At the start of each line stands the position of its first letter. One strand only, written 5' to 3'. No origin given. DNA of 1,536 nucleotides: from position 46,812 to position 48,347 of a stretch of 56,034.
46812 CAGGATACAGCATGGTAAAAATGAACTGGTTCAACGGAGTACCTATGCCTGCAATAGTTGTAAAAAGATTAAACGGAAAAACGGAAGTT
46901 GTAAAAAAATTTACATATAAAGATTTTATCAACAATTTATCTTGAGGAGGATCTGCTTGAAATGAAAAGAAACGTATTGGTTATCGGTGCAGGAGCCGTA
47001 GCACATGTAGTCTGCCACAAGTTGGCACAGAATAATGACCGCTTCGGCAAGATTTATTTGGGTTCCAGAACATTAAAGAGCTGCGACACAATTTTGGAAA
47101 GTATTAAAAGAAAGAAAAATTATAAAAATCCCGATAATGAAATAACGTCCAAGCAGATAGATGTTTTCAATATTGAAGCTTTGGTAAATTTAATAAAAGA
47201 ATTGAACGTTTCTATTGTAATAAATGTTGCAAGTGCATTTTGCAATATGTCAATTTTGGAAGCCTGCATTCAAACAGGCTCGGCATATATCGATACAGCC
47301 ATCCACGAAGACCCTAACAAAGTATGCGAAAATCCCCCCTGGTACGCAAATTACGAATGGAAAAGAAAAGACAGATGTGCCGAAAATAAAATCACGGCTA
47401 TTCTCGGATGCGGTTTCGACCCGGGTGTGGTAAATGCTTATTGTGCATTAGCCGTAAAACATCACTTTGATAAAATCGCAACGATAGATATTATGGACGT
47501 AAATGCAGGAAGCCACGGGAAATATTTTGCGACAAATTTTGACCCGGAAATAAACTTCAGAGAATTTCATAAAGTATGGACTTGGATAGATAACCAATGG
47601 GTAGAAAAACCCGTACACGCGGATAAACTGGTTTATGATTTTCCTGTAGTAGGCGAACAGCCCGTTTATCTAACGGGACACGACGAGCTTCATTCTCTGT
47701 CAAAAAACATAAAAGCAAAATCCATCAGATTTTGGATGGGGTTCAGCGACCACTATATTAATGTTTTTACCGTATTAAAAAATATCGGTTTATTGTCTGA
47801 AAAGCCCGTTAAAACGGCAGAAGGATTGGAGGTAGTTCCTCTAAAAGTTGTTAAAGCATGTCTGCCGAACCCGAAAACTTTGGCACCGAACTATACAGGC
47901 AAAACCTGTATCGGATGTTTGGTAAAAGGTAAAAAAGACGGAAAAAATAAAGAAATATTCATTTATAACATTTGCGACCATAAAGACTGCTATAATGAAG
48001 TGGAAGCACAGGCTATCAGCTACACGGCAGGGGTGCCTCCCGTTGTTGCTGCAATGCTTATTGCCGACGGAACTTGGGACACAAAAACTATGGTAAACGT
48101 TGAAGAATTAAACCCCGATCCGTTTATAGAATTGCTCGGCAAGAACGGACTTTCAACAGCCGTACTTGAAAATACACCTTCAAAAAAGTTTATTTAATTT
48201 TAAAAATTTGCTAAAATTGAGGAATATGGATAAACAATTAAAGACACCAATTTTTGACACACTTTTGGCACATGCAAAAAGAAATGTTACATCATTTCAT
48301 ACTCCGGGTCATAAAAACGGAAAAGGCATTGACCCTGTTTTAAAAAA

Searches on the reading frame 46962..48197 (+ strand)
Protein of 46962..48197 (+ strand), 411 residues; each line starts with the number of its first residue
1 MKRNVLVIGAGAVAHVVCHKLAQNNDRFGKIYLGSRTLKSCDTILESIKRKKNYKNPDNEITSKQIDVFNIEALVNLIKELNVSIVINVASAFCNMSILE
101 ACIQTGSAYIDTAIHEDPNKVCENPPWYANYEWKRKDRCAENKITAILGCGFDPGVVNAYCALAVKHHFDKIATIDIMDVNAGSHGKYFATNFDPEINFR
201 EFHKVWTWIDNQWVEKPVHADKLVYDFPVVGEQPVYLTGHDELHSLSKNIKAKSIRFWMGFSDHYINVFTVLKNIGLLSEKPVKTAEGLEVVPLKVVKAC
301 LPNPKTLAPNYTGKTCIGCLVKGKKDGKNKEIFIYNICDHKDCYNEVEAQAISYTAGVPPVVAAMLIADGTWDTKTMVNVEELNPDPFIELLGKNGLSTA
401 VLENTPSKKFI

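Call 67: find_encoding_contigs(protein=window:46962-48197:+, flank=10000, max_places=1)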
Protein window:46962-48197:+ (411 aa): 4 contigs read that carry it; 1 place shown.
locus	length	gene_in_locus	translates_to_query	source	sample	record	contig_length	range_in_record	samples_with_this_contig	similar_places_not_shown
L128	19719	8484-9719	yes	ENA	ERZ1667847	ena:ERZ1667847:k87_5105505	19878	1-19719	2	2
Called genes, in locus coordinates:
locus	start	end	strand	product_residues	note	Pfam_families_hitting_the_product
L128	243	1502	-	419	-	PF00330:Aconitase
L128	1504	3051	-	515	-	PF00682:HMGL-like, PF22617:HCS_D2, PF08502:LeuA_dimer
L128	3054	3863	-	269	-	PF01066:CDP-OH_P_transf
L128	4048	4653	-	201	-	PF02666:PS_Dcarbxylase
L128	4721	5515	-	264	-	PF04468:PSP1, PF28472:PSP1_3rd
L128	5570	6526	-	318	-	PF13177:DNA_pol3_delta2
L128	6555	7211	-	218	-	PF02223:Thymidylate_kin, PF13521:AAA_28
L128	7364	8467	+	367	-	PF02784:Orn_Arg_deC_N (weak), PF00278:Orn_DAP_Arg_deC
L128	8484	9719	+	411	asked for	PF03435:Sacchrp_dh_NADP, PF16653:Sacchrp_dh_C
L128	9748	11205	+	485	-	PF01276:OKR_DC_1, PF00266:Aminotran_5, PF01212:Beta_elim_lyase, PF00155:Aminotran_1_2, PF01041:DegT_DnrJ_EryC1 (weak), PF05889:SepSecS (weak), PF03711:OKR_DC_1_C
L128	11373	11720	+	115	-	PF01258:zf-dskA_traR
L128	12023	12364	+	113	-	PF02261:Asp_decarbox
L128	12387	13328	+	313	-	PF04542:Sigma70_r2, PF04539:Sigma70_r3, PF04545:Sigma70_r4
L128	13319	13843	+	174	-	PF00156:Pribosyltran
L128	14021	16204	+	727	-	-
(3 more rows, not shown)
